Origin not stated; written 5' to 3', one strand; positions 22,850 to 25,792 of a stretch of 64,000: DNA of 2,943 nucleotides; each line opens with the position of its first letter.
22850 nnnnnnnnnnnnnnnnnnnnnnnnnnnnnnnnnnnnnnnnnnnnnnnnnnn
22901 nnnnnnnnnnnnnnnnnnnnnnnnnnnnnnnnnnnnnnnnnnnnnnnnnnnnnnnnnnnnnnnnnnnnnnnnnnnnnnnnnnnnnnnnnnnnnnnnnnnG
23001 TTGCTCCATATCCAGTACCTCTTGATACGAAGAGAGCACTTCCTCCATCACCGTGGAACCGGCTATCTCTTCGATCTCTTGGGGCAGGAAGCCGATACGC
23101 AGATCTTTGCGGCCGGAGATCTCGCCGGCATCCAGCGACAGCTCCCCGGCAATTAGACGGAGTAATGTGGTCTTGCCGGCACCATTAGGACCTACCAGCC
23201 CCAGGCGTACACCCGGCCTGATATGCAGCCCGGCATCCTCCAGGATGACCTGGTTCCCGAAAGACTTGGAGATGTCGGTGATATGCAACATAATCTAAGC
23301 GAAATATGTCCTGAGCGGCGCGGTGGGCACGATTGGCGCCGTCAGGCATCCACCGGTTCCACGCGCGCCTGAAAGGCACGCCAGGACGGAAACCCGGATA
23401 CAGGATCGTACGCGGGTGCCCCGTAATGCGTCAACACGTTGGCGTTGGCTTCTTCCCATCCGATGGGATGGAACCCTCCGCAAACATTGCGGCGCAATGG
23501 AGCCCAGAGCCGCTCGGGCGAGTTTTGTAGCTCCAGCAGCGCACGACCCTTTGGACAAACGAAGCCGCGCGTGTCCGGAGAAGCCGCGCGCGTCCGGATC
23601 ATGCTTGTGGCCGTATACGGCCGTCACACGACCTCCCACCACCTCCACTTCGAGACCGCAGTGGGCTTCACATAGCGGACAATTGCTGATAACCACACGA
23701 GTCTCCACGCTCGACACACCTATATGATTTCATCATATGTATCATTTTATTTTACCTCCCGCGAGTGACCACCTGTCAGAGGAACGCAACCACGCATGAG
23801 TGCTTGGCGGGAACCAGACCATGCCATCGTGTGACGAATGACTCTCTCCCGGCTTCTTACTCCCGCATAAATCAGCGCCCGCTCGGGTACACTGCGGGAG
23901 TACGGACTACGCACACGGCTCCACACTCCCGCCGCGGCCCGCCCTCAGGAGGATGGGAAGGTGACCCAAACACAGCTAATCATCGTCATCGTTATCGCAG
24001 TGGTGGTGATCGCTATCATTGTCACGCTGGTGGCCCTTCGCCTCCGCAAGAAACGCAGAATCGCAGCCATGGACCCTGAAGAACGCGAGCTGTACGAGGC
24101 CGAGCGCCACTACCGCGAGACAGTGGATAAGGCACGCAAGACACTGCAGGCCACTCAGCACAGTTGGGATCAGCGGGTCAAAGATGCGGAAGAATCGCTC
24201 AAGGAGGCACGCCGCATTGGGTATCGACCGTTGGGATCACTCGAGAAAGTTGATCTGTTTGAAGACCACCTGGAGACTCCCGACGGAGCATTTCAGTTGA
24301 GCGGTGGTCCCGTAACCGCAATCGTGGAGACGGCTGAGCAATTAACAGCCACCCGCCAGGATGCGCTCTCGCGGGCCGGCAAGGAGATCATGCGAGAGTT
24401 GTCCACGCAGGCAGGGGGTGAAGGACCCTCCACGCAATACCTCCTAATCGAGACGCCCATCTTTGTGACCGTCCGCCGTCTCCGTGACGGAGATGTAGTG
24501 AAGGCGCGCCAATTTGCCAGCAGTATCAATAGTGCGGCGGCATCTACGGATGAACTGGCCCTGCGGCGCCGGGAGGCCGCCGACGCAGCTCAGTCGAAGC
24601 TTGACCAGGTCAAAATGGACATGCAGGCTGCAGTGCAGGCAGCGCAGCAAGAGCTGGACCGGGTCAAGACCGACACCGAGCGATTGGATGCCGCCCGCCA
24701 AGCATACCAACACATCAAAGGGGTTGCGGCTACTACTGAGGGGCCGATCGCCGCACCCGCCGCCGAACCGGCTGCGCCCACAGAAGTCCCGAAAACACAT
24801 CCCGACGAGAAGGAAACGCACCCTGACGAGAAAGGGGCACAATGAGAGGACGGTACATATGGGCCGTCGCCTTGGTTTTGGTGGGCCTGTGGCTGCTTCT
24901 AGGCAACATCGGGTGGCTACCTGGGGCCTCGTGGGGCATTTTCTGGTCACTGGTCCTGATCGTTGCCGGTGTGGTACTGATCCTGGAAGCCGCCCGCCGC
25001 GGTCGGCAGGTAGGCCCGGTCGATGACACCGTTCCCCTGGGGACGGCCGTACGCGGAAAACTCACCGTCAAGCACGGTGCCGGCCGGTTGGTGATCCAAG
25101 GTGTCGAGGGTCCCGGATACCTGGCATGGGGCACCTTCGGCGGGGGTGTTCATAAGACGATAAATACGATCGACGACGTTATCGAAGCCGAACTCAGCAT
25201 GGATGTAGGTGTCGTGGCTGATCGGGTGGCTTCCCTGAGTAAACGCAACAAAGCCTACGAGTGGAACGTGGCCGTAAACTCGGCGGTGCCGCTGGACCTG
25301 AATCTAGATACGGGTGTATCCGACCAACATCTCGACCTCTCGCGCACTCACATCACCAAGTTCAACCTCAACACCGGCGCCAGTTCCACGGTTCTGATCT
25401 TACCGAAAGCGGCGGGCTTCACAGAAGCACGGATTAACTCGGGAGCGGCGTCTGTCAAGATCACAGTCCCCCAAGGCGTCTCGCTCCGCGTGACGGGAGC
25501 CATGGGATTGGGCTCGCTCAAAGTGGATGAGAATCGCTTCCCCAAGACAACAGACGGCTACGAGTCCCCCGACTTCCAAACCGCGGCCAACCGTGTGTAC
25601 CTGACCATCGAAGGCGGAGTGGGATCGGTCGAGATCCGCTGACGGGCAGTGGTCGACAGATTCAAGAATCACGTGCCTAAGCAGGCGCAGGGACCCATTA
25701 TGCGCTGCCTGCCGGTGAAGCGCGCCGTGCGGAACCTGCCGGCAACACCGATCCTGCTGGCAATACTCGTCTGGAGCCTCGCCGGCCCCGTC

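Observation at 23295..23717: Decayed molybdopterin-oxidoreductase gene: N-terminal Fe-S and Mo-binding fragment interrupted by a 19-bp tandem duplication, then truncated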

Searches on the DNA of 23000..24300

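Call 17: search_rna_families(source=window, start=23000, end=24300, threshold=evalue, max_evalue=10)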
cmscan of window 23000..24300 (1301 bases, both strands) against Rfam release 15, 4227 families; matches with E-value up to 10: 7.
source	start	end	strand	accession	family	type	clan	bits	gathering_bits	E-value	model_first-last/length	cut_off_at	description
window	23891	23956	-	RF02827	Scr6106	Gene; sRNA;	-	21.2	52.5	7.9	1-85/85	no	Streptomyces RNA 6106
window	23475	23557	-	RF00981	mir-939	Gene; miRNA;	-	17.3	84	8.3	1-82/82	no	mir-939 microRNA precursor family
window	23713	23743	-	RF00266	snoZ17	Gene; snRNA; snoRNA; CD-box;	CL00053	17.1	44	5.9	1-71/71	no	Small nucleolar RNA Z17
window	23346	23402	-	RF03645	mir-9080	Gene; miRNA;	-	16.7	100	3.8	1-108/108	no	mir-9080 microRNA precursor family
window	23585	23691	+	RF02786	snoTBR2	Gene; snRNA; snoRNA; CD-box;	-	16.6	62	4.9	1-109/109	no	Small nucleolar RNA TBR2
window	23017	23085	-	RF00249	mir-46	Gene; miRNA;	-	15.5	44.7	8.1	1-85/85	no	mir-46/mir-47/mir-281 microRNA precursor family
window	23021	23087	+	RF02172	RFPL3-AS1_2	Gene; lncRNA;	-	11.5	40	5.5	1-71/71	no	RFPL3 antisense RNA 1 conserved region 2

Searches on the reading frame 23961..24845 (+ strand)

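Call 36: search_protein_families(library=pfam, proteins=[window:23961-24845:+], max_evalue=0.001)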
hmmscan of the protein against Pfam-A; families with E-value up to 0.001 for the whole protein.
window:23961-24845:+ (294 aa): 1 family
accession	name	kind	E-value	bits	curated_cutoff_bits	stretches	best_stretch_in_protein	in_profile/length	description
PF06103.16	DUF948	-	0.00036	21.1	37.2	0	6-100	4-73/89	Bacterial protein of unknown function (DUF948)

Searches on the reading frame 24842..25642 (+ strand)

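Call 36: search_protein_families(library=pfam, proteins=[window:24842-25642:+], max_evalue=0.001)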
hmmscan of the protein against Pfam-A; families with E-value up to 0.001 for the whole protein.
window:24842-25642:+ (266 aa): 3 families
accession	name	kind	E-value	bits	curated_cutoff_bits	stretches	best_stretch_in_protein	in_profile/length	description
PF09922.15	LiaF-like_C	-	5.6e-08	33.1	29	1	170-265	13-114/114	Cell wall-active antibiotics response LiaF, C-terminal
PF22570.1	LiaF-TM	-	1.5e-05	26.2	27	1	6-50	1-45/98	LiaF transmembrane domain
PF18917.5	LiaI-LiaF-like_TM1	-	3.9e-05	24.1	27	1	6-47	2-42/42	LiaI-LiaF-like transmembrane region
